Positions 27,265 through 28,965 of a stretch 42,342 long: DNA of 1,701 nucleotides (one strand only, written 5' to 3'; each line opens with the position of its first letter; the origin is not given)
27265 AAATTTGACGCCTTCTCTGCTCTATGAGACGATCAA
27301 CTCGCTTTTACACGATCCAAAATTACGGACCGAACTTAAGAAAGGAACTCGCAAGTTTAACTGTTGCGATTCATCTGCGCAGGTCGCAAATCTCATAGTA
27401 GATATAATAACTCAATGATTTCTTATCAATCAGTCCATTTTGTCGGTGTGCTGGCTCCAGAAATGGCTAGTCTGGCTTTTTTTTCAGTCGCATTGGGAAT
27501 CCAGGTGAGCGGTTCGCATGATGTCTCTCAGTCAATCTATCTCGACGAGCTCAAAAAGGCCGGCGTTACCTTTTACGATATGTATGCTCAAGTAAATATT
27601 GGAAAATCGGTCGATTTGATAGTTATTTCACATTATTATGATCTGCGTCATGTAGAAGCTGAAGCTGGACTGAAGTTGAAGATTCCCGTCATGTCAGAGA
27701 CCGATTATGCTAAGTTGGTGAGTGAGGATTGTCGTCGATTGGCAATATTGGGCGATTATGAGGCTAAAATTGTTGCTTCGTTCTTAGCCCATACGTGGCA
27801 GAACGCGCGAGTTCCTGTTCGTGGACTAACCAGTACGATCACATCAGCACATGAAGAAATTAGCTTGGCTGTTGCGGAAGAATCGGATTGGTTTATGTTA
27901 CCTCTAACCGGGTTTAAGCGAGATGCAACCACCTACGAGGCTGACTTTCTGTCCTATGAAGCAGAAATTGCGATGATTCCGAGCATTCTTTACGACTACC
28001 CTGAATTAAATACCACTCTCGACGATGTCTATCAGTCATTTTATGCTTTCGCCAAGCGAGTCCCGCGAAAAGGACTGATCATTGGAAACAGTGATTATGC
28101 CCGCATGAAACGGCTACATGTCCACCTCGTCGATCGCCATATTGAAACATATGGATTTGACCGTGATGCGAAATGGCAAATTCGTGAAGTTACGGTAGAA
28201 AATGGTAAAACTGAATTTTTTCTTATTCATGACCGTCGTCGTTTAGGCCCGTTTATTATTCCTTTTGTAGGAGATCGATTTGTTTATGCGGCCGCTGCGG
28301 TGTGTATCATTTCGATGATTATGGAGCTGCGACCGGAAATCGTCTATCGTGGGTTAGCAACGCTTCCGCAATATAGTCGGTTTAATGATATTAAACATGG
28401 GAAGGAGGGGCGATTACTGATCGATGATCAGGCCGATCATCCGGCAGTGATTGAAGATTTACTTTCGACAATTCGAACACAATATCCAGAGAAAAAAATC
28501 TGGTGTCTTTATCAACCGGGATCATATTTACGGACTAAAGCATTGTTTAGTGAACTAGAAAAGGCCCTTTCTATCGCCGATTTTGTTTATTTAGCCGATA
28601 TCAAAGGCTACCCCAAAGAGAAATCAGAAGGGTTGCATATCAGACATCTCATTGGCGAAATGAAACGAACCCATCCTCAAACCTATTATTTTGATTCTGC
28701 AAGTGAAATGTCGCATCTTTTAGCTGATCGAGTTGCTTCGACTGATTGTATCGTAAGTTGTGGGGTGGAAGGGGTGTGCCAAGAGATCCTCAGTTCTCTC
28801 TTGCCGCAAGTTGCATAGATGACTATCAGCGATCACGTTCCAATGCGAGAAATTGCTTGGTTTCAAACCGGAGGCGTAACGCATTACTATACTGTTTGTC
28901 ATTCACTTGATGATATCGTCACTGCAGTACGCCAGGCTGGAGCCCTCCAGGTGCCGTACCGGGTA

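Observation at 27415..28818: MurC homolog at the canonical dcw position with a destroyed P-loop and other catalytic substitutions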

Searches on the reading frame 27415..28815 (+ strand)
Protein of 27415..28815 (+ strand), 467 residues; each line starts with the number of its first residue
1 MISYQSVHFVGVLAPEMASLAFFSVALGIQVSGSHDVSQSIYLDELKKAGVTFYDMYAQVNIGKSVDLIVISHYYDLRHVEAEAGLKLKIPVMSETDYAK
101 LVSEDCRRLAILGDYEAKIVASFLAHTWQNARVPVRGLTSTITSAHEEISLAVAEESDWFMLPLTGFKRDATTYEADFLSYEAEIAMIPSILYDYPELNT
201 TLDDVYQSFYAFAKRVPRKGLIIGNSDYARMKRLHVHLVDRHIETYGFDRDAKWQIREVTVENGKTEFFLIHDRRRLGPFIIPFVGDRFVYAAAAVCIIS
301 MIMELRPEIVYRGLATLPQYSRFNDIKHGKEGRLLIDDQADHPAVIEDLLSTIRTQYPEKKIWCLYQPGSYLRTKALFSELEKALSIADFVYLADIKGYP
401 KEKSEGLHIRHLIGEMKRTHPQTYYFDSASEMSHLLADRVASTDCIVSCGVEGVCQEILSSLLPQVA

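Call 3: search_protein_families(library=pfam, proteins=[window:27415-28815:+], max_evalue=0.01)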
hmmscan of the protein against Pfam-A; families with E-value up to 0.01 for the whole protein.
window:27415-28815:+ (467 aa): 3 families
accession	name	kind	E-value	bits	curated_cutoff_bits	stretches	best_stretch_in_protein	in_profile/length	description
PF02875.26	Mur_ligase_C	-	2.5e-09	38.5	28.4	1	327-450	6-125/127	Mur ligase, glutamate ligase domain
PF01225.30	Mur_ligase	-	1.5e-06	28.9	21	1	7-94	2-82/95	Mur ligase family, catalytic domain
PF08245.18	Mur_ligase_M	-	0.0011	19.4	24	1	182-298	79-198/200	Mur ligase middle domain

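Call 4: search_protein_families(library=ncbifam, proteins=[window:27415-28815:+], max_evalue=0.01)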
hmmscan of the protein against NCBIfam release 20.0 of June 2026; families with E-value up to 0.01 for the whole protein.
window:27415-28815:+ (467 aa): 7 families
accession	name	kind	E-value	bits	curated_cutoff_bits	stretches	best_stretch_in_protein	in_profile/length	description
TIGR01082.1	murC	equivalog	4e-49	167.9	335.1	1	7-455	2-442/449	UDP-N-acetylmuramate--L-alanine ligase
NF011171.0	PRK14573.1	equivalog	8.6e-20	70.2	1015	1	5-452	5-435/809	bifunctional UDP-N-acetylmuramate--L-alanine ligase/D-alanine--D-alanine ligase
TIGR01081.1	mpl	equivalog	6.4e-19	68.3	388.7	1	7-395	2-386/448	UDP-N-acetylmuramate:L-alanyl-gamma-D-glutamyl-meso-diaminopimelate ligase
TIGR01143.1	murF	subfamily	2.7e-06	26.6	288.6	1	184-338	151-302/418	UDP-N-acetylmuramoyl-tripeptide--D-alanyl-D-alanine ligase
NF001126.0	PRK00139.1-4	equivalog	3.2e-05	22.7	373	1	207-364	218-372/486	UDP-N-acetylmuramoyl-L-alanyl-D-glutamate--2,6-diaminopimelate ligase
NF001124.0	PRK00139.1-2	equivalog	0.0001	21.2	476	1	212-362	229-379/500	UDP-N-acetylmuramoyl-L-alanyl-D-glutamate--2,6-diaminopimelate ligase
NF053648.1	pMurE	equivalog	0.00043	19.1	600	1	182-354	189-349/464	pseudomurein biosynthesis peptide ligase pMurE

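Call 6: search_solved_structures(query=window:27415-28815:+, max_evalue=0.001, show_alignments=3)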
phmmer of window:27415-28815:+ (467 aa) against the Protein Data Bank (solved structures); distinct sequences matched with E-value up to 0.001: 14.
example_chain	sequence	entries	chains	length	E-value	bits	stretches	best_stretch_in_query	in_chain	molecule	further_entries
9ir5_A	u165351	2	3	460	8.7e-29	103.8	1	7-463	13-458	UDP-N-acetylmuramate--L-alanine ligase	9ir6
6x9f_A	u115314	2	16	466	9.4e-22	80.7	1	5-451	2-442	UDP-N-acetylmuramate--L-alanine ligase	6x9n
29zm_A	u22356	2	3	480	9.4e-22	80.7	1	5-451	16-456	UDP-N-acetylmuramate--L-alanine ligase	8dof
9s8i_A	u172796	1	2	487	9.9e-22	80.6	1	5-451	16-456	UDP-N-acetylmuramate--L-alanine ligase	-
4hv4_A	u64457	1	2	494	1.1e-20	77.1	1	5-409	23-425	UDP-N-acetylmuramate--L-alanine ligase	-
6cau_A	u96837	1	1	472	1.2e-19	73.7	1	5-400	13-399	UDP-N-acetylmuramate--L-alanine ligase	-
2f00_A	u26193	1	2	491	1.8e-16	63.3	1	5-400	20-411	UDP-N-acetylmuramate--L-alanine ligase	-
1gqq_A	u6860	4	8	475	2.6e-16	62.7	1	4-417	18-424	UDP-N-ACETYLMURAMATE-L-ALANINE LIGASE | UDP-N-acetylmuramate--alanine ligase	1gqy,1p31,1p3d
1j6u_A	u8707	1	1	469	1.7e-08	37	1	320-437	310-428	UDP-N-acetylmuramate-alanine ligase MurC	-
5vvw_A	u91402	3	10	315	1.9e-08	36.8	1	4-315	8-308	UDP-N-acetylmuramate--L-alanine ligase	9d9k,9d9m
8egm_A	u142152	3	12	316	2.9e-08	36.2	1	6-315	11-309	UDP-N-acetylmuramate--L-alanine ligase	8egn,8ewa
3hn7_A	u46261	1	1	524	2.8e-07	32.9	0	6-73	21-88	UDP-N-acetylmuramate-L-alanine ligase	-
7bva_A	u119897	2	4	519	2.2e-06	30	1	328-454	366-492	UDP-N-acetylmuramate--L-alanine ligase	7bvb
3eag_A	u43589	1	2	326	0.0006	22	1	5-259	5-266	UDP-N-acetylmuramate:L-alanyl-gamma-D-glutamyl-meso-diaminopimelate ligase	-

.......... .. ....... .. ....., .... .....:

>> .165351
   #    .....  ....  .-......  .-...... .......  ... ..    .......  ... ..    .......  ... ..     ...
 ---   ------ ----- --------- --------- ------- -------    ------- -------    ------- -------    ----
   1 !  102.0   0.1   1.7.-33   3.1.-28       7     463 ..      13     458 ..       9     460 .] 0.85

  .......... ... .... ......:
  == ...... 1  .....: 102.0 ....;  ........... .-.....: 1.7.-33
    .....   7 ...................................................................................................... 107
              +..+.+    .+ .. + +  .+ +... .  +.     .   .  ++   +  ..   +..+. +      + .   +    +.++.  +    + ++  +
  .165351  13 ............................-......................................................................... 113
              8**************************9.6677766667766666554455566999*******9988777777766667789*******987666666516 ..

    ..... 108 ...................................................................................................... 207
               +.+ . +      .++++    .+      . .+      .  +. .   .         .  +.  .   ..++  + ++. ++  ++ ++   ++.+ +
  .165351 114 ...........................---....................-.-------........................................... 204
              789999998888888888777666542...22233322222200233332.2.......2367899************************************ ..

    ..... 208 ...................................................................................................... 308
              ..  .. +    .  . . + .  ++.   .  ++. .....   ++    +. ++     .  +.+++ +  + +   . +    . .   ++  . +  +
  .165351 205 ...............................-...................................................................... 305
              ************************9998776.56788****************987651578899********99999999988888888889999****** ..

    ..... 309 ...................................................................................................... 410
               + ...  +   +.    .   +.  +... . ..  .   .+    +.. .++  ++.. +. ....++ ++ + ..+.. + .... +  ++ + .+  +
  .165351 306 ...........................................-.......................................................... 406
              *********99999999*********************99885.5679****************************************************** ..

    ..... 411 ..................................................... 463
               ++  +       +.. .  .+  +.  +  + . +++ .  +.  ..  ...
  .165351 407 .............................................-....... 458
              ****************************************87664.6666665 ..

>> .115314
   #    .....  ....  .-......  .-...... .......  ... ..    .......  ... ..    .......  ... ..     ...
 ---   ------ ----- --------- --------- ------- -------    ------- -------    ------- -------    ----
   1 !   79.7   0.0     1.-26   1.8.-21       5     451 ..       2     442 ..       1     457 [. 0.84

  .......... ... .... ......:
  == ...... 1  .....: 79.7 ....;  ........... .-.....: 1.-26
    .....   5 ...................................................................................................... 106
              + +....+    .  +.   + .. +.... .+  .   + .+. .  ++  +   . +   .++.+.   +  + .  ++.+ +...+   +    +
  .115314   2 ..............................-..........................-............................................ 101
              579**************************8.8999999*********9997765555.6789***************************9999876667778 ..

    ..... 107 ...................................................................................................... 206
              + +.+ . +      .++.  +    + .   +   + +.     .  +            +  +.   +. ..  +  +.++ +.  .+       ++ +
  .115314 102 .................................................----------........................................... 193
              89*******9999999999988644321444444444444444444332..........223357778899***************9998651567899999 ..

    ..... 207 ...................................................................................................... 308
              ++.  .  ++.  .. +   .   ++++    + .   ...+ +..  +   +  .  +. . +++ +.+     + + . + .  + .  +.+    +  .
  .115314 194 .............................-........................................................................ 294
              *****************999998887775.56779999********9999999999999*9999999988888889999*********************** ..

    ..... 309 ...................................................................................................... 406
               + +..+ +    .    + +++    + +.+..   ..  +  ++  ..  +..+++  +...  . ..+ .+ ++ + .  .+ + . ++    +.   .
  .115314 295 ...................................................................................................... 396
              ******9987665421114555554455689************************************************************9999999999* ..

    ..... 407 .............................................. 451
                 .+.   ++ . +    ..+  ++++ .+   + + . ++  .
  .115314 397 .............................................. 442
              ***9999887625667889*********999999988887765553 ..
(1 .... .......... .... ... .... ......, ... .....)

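Call 8: find_homologous_proteins(query=window:27415-28815:+, max_evalue=1e-10)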
Query window:27415-28815:+ (467 aa): 49 proteins with E <= 1e-10 among 8000 candidates.
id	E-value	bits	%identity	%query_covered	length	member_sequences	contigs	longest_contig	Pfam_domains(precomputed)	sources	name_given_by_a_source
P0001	0.0e+0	1054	100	100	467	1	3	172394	PF02875.27,PF01225.31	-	-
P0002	6.7e-200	683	64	100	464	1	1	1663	PF02875.27,PF08245.19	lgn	-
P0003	1.5e-190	652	60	100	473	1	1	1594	PF02875.27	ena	-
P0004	2.0e-189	648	59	100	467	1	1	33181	PF02875.27,PF01225.31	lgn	-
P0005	1.1e-182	626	58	100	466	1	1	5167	PF02875.27,PF01225.31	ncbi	ncbi:MAG TPA: cyanophycin synthetase [Patescibacteria group bacterium]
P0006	2.9e-182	625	58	99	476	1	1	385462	PF02875.27,PF01225.31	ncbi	-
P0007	4.1e-173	594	56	99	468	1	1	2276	PF02875.27,PF01225.31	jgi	jgi:UDP-N-acetylmuramate--alanine ligase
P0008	6.9e-173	594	56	99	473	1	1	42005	PF02875.27,PF01225.31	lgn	-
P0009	1.2e-171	590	56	99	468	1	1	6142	PF02875.27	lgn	-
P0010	1.4e-168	580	56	99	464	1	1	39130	PF02875.27,PF08245.19,PF01225.31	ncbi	-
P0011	1.8e-168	579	54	99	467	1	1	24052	PF02875.27,PF01225.31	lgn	-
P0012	7.1e-167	574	55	99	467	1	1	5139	PF02875.27,PF01225.31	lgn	-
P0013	1.1e-166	573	54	99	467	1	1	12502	PF02875.27,PF01225.31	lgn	-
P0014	2.7e-166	572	54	99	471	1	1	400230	PF02875.27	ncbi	-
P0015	5.1e-166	571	53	99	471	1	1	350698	PF02875.27,PF08245.19,PF01225.31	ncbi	-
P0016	6.3e-164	564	53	99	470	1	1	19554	PF02875.27,PF01225.31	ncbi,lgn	-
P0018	1.9e-162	559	54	99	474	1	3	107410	PF02875.27,PF01225.31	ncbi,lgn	-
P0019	3.1e-162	559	52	97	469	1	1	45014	PF02875.27,PF08245.19,PF01225.31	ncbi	-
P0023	4.7e-150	518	49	100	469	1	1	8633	PF02875.27,PF08245.19,PF01225.31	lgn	-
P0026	2.1e-145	503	49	100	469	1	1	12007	PF02875.27,PF08245.19,PF01225.31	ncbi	-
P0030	5.9e-133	462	47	98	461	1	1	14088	PF02875.27,PF08245.19,PF01225.31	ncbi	-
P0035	7.3e-99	350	40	98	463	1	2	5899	PF02875.27,PF08245.19,PF01225.31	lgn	-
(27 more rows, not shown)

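Call 14: find_related_loci(query=A2, collection=genome_contigs, flank=10000)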
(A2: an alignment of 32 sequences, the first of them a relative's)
Query A2 (467 aa) in genome_contigs; peptide patterns used: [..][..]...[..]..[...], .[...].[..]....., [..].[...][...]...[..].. (x = any residue, [..] = any of these).
45 stretches matched a pattern; 33 encode a relative of the query (tblastn E <= 1e-3); 33 distinct loci.
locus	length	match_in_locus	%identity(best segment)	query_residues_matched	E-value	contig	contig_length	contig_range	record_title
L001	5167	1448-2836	58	1-465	0e+0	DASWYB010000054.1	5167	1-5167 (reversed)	MAG TPA_asm: Patescibacteria group bacterium isolate SMAG_U3700 k141_750760, whole genome shotgun sequence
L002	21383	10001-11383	54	5-467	4e-164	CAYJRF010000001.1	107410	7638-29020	MAG TPA_asm: uncultured Candidatus Saccharibacteria bacterium isolate ERP125453_co1_446 genome assembly, contig: NODE_85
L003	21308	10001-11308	23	7-450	9e-29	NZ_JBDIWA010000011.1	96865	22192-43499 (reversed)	MAG: Candidatus Kuenenia sp. isolate Bin_40 NODE_153_length_96865_cov_16.787684, whole genome shotgun sequence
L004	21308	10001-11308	23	7-450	5e-29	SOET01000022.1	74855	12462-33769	MAG: Candidatus Kuenenia hertensis isolate YC6 NODE_948_length_74855_cov_257.454639, whole genome shotgun sequence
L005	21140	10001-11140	23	7-396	3e-25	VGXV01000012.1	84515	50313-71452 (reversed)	MAG: Planctomycetota bacterium isolate K_DeepCast_100m_m2_328 K_DeepCast_100m_m2_328_Ga0194127_10000273, whole genome sh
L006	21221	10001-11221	22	17-450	5e-22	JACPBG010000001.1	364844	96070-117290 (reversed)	MAG: Candidatus Sungiibacteriota bacterium isolate NC_groundwater_251_Ag_S-0.2um_45_46 S5_GD2017_2_S2_scaffold_61, whole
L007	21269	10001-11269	21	7-456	1e-20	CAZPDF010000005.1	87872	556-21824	MAG TPA_asm: uncultured Candidatus Saccharibacteria bacterium isolate SRP178908_co1_311 genome assembly, contig: NODE_11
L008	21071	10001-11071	24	7-388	2e-20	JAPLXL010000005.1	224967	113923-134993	MAG: Candidatus Nealsonbacteria bacterium isolate LacPavin_0920_SED4_MAG_36_17 LacPavin_0920_SED4_scaffold_721284, whole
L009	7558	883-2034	24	7-396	6e-20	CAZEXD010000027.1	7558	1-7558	MAG TPA_asm: uncultured Candidatus Saccharibacteria bacterium isolate binchicken_co274_252 genome assembly, contig: NODE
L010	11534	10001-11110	24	7-398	8e-19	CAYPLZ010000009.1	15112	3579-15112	MAG TPA_asm: uncultured Candidatus Saccharibacteria bacterium isolate binchicken_co13_229 genome assembly, contig: NODE_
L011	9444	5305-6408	22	7-388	1e-18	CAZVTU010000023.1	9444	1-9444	MAG TPA_asm: uncultured Candidatus Saccharibacteria bacterium isolate binchicken_co6_436 genome assembly, contig: NODE_9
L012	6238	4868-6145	22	5-450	5e-18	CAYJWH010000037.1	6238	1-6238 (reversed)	MAG TPA_asm: uncultured Candidatus Saccharibacteria bacterium isolate ERP125453_co1_479 genome assembly, contig: NODE_16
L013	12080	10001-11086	23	1-386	6e-18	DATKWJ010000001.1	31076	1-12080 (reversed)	MAG TPA_asm: Patescibacteria group bacterium isolate SMAG_U14160 k141_2752555, whole genome shotgun sequence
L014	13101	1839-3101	21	17-465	1e-17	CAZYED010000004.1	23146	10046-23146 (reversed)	MAG TPA_asm: uncultured Candidatus Saccharibacteria bacterium isolate SRP269290_co4_70 genome assembly, contig: NODE_109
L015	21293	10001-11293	20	4-463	2e-17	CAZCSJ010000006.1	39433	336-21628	MAG TPA_asm: uncultured Candidatus Saccharibacteria bacterium isolate SRP178908_co1_167 genome assembly, contig: NODE_53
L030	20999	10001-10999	31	7-396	1e-8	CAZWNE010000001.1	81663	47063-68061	MAG TPA_asm: uncultured Candidatus Saccharibacteria bacterium isolate binchicken_co38_1285 genome assembly, contig: NODE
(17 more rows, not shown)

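Call 20: find_encoding_contigs(protein=P0001, flank=10000, max_places=4)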
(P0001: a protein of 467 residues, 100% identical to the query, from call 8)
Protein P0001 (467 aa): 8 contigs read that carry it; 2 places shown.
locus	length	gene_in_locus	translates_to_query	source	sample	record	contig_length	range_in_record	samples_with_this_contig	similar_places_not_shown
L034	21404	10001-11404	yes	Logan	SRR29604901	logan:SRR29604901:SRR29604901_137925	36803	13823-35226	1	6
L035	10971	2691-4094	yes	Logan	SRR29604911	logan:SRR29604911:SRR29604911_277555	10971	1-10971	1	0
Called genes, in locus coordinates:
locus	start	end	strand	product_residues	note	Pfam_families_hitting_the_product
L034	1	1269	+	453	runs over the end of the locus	PF00587:tRNA-synt_2b, PF03129:HGTP_anticodon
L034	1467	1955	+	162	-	PF02381:MraZ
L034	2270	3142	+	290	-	PF01795:Methyltransf_5, PF01189:Methyltr_RsmB-F (faint), PF13847:Methyltransf_31 (faint)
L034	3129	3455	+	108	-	PF19579:FtsL_2 (weak)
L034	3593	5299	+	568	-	PF03717:PBP_dimer, PF00905:Transpeptidase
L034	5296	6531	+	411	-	PF08245:Mur_ligase_M, PF02875:Mur_ligase_C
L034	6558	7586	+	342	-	PF00953:Glycos_transf_4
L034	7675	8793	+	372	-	PF01098:FTSW_RODA_SPOVE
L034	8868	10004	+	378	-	PF03033:Glyco_transf_28, PF13692:Glyco_trans_1_4 (faint), PF04101:Glyco_tran_28_C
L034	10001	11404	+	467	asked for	PF01225:Mur_ligase (weak), PF02875:Mur_ligase_C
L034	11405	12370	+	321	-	PF01565:FAD_binding_4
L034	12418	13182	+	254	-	PF08478:POTRA_1 (weak), PF03799:FtsQ_DivIB_C (weak)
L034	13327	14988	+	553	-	PF01368:DHH, PF02272:DHHA1, PF17768:RecJ_OB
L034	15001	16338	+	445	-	PF18073:Zn_ribbon_LapB, PF13481:AAA_25, PF03796:DnaB_C (weak), PF06745:ATPase, PF08423:Rad51 (faint), PF23442:DUF7125 (weak), PF13401:AAA_22 (weak)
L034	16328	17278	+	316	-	PF01850:PIN (weak)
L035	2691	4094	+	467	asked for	PF01225:Mur_ligase (weak), PF02875:Mur_ligase_C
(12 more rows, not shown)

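Call 25: list_cluster_members(proteins=[P0005, P0006, P0010, P0014, P0015, P0016, P0018, P0019, P0026, P0030])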
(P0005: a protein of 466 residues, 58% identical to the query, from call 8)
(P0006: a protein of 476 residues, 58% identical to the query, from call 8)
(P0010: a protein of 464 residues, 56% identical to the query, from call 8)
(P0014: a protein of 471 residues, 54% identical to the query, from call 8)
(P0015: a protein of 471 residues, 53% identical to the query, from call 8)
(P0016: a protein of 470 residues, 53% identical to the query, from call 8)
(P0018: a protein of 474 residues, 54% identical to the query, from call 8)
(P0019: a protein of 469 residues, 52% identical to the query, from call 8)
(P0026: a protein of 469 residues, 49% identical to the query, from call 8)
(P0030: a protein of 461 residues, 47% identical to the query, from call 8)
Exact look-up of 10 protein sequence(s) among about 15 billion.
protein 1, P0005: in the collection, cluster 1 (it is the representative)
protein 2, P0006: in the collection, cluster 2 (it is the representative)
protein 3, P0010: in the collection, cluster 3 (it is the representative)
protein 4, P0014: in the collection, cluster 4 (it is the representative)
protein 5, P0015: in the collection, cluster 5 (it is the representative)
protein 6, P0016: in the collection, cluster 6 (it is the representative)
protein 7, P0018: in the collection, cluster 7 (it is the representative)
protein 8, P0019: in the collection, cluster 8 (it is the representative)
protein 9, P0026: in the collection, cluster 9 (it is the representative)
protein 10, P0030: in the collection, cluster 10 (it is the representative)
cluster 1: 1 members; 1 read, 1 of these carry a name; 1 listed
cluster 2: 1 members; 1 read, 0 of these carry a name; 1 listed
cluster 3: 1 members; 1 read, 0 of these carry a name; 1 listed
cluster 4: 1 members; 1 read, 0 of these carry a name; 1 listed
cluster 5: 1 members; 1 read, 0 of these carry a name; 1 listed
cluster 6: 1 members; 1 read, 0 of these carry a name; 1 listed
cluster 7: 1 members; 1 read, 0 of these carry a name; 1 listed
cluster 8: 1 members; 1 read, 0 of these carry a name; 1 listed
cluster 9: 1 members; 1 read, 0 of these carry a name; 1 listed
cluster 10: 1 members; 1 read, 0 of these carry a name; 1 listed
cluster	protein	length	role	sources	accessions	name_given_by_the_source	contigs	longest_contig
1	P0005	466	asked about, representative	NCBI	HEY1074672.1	MAG TPA: cyanophycin synthetase [Patescibacteria group bacterium]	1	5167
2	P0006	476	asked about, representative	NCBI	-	-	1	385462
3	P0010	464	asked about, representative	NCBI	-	-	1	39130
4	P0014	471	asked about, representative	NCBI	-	-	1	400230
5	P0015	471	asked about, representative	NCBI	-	-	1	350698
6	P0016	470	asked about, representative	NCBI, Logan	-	-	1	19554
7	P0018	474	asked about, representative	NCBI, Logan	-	-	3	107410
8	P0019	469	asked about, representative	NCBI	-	-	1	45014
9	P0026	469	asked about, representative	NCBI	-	-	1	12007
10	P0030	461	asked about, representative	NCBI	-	-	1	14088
